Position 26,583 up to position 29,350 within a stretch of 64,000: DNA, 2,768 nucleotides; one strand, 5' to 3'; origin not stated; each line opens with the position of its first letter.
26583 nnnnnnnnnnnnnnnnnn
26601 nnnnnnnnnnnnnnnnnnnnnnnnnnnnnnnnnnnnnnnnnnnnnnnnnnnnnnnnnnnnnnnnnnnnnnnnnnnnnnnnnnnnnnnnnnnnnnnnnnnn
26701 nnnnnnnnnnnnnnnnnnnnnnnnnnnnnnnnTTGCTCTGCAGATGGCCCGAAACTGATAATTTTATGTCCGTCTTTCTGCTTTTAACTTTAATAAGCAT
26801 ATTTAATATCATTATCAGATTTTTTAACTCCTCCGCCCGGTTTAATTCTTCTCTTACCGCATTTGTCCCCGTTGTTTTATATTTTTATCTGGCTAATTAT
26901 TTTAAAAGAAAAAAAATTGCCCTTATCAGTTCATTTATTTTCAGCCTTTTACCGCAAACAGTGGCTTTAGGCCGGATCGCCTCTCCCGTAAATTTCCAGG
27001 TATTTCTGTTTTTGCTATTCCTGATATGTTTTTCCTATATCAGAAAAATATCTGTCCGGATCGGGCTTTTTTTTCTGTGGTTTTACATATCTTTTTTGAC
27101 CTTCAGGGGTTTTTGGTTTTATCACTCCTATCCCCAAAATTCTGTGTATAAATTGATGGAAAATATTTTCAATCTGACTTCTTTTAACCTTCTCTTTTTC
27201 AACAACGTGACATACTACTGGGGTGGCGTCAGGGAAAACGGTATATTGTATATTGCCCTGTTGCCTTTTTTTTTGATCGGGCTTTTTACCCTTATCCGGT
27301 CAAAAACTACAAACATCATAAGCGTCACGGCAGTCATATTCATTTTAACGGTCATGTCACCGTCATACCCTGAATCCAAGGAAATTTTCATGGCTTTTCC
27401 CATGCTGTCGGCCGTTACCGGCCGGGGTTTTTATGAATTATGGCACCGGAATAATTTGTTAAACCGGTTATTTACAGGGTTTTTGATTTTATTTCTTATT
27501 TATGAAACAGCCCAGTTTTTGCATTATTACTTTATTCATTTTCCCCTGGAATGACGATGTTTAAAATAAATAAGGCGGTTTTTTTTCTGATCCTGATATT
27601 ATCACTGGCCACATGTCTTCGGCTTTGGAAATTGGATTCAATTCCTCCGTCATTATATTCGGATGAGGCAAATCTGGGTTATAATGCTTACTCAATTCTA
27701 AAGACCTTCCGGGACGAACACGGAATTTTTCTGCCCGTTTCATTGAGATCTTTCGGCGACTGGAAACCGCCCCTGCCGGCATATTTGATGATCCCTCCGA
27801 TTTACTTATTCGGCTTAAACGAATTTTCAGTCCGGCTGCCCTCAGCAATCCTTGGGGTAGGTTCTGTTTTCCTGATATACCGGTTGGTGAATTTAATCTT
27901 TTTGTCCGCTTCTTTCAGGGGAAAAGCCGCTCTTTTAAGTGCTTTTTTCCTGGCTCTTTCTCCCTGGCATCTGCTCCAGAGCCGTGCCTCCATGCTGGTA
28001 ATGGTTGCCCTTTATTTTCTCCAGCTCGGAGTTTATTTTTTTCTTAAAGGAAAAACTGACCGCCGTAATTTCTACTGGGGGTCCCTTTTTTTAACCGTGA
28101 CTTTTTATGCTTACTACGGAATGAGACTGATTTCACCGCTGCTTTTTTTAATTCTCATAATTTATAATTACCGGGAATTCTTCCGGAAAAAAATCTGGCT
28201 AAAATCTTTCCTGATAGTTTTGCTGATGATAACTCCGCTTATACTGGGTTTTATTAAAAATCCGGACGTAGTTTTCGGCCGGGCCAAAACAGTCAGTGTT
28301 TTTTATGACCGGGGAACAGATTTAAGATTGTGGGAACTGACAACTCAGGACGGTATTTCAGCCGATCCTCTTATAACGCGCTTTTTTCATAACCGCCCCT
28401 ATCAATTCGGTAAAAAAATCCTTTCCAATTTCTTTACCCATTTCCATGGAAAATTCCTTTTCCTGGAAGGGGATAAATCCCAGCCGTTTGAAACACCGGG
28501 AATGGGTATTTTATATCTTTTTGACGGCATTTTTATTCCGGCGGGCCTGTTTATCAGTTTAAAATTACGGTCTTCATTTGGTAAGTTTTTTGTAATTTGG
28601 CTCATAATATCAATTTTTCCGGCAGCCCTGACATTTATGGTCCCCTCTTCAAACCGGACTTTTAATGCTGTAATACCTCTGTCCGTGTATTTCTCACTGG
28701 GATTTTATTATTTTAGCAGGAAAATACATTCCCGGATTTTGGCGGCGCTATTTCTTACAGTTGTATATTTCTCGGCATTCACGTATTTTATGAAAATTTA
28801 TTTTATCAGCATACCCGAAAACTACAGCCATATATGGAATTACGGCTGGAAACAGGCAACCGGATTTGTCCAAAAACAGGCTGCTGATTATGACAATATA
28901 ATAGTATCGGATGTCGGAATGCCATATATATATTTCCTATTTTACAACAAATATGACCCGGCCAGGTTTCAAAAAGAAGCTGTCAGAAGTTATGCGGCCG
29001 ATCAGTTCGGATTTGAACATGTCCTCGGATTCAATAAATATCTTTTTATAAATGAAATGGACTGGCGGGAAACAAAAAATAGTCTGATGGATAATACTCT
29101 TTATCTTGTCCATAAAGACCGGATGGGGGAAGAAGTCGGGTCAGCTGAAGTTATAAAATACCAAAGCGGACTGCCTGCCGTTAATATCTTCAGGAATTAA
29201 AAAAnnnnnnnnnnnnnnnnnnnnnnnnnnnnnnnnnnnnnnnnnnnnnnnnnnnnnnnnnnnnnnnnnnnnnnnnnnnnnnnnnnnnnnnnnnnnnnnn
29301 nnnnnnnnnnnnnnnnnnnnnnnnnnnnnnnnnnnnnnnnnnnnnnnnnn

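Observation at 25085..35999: Tandem array of five diverged PMT_2/ArnT-like GT-C paralogs sharing an N-terminal DE-loop signature, with a sixth at the window start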

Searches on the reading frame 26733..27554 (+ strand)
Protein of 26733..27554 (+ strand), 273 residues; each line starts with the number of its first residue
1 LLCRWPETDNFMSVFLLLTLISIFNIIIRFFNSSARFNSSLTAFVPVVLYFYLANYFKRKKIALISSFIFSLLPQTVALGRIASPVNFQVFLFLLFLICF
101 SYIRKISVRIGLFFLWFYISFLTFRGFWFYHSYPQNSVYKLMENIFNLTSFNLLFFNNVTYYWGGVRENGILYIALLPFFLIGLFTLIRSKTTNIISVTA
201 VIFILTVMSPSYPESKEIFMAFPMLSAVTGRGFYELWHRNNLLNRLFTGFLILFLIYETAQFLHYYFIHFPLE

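Call 4: search_protein_families(library=pfam, proteins=[window:26733-27554:+], max_evalue=0.01)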
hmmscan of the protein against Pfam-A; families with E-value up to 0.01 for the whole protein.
window:26733-27554:+ (273 aa): 0 families

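Call 9: search_protein_families(library=ncbifam, proteins=[window:26733-27554:+], max_evalue=0.01)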
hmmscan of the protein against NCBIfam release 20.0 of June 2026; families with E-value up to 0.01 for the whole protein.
window:26733-27554:+ (273 aa): 0 families

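Call 70: search_protein_representatives(protein=window:26766-27554:+)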
Query: 262 residues. Proteins with E-value up to 0.001 (for the whole library): 111; up to 1e-10: 84; up to 1e-30: 16. The best 111 are listed.
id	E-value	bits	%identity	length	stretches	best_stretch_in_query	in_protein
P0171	6.7e-160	546.9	100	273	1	1-262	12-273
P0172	6.1e-38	147.3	38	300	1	22-261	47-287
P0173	5.0e-37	144.3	34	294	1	28-261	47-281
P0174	9.0e-37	143.4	40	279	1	26-260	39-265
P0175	5.5e-35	137.6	37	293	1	5-261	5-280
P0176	2.8e-34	135.3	35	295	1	26-260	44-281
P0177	8.0e-34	133.8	34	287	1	33-262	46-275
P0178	9.0e-34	133.6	38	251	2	111-262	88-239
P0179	7.8e-33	130.6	31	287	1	24-262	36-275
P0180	2.3e-32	129.0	35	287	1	19-260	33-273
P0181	2.7e-32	128.8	35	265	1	19-260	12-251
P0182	6.0e-32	127.6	34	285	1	4-260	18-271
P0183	9.1e-32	127.1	32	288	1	3-260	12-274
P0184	1.6e-31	126.3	32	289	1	21-260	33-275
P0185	1.6e-31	126.2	37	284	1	26-259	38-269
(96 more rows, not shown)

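Call 73: search_protein_families(library=pfam, alignment_id=A5, max_evalue=0.01)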
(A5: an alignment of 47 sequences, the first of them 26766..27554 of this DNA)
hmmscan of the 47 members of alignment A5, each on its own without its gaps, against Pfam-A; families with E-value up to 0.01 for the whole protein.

A. member 1, window:26766-27554:+ (262 aa): 0 families

B. families by the number of members that match (of 47 scanned): 5 families
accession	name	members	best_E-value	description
PF02366.24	PMT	5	6.1e-05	Dolichyl-phosphate-mannose-protein mannosyltransferase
PF13231.12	PMT_2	2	2.3e-06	Dolichyl-phosphate-mannose-protein mannosyltransferase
PF06912.16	DUF1275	1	0.00073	Protein of unknown function (DUF1275)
PF17009.10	DUF5090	1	0.0029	Domain of unknown function (DUF5090)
PF24417.1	DUF7549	1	0.0086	Family of unknown function (DUF7549)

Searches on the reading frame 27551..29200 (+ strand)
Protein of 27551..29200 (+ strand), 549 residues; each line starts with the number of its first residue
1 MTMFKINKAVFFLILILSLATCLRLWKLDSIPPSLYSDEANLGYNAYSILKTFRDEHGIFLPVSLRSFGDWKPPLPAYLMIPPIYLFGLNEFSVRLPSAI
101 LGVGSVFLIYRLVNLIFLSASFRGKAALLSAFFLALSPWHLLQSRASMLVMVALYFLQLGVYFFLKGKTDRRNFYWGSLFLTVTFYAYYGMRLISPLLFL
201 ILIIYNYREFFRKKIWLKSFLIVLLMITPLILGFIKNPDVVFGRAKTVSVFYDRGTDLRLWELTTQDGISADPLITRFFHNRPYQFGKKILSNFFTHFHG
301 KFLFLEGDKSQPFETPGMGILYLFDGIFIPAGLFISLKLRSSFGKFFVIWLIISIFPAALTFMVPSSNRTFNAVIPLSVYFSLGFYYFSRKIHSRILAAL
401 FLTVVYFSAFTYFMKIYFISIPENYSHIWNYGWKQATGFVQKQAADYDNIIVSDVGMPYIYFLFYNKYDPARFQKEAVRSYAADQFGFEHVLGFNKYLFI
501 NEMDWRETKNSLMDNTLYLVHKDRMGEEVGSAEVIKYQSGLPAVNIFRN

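Call 4: search_protein_families(library=pfam, proteins=[window:27551-29200:+], max_evalue=0.01)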
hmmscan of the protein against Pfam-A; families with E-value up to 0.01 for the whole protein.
window:27551-29200:+ (549 aa): 2 families
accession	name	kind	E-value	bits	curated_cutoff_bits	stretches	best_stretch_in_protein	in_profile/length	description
PF13231.12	PMT_2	-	7.4e-11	42.9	26.1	1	72-231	2-158/160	Dolichyl-phosphate-mannose-protein mannosyltransferase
PF02366.24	PMT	-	6.3e-10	39.5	22.7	1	16-183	3-172/245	Dolichyl-phosphate-mannose-protein mannosyltransferase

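Call 9: search_protein_families(library=ncbifam, proteins=[window:27551-29200:+], max_evalue=0.01)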
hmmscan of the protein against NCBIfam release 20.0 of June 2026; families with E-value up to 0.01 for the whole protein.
window:27551-29200:+ (549 aa): 0 families
